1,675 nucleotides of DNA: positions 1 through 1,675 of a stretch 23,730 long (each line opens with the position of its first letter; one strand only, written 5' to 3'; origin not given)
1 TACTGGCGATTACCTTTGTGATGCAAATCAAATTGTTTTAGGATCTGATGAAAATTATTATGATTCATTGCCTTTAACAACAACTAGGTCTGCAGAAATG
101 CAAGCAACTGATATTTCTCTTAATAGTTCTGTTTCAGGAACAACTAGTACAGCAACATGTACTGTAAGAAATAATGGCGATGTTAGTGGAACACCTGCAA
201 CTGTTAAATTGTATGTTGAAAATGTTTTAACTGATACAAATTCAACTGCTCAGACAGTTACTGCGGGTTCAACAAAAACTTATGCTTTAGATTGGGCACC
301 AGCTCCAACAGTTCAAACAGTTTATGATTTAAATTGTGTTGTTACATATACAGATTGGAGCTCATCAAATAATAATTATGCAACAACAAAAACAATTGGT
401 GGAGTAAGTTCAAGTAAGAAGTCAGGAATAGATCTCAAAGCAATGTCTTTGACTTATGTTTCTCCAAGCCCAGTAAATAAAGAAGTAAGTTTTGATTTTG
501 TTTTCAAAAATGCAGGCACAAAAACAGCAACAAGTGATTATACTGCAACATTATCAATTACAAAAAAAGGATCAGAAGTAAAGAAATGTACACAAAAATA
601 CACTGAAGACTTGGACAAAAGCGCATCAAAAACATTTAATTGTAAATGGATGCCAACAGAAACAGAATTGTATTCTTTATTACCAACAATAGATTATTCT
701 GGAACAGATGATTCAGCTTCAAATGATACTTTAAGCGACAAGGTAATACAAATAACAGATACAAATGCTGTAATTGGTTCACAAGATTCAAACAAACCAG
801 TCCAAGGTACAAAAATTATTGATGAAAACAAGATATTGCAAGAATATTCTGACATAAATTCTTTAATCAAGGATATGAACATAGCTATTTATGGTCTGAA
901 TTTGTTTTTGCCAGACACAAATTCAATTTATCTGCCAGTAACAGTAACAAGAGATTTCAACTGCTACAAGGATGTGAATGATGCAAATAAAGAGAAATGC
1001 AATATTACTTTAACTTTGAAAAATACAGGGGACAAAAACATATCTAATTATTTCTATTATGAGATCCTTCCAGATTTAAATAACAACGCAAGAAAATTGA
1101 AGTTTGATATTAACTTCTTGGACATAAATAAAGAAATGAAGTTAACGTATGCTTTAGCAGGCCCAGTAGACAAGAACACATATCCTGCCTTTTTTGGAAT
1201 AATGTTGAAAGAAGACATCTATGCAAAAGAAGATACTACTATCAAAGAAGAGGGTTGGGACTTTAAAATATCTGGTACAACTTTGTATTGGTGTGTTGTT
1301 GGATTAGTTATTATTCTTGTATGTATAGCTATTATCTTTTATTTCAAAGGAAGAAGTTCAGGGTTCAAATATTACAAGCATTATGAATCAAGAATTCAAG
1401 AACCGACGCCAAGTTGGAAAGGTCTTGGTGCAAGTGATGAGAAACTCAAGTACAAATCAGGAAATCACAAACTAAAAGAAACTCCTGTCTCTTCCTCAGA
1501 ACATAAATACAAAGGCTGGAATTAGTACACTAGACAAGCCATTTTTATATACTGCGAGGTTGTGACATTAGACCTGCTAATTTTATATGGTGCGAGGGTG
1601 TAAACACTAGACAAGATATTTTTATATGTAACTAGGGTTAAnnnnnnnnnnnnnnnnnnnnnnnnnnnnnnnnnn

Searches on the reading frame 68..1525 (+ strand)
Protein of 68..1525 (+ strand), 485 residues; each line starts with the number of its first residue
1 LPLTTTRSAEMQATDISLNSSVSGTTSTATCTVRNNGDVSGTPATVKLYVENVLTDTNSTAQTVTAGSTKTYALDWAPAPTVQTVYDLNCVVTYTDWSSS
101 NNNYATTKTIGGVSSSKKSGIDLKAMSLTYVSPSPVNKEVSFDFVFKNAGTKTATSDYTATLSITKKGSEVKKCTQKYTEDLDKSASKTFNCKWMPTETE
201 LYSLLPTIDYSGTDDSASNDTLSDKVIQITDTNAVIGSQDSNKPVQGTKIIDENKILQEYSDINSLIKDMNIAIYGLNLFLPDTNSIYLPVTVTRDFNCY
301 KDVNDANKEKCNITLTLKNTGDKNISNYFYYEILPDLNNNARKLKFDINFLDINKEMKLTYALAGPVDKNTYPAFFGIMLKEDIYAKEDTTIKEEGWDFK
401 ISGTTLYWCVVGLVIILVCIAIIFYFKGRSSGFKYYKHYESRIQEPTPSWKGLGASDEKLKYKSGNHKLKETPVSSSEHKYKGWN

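Call 8: search_protein_families(library=pfam, proteins=[window:68-1525:+])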
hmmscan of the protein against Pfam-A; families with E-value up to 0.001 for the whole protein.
window:68-1525:+ (485 aa): 1 family
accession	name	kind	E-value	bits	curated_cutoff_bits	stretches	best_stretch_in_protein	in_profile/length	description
PF07705.17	CARDB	-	1e-08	35.7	22.7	1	19-94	13-85/101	CARDB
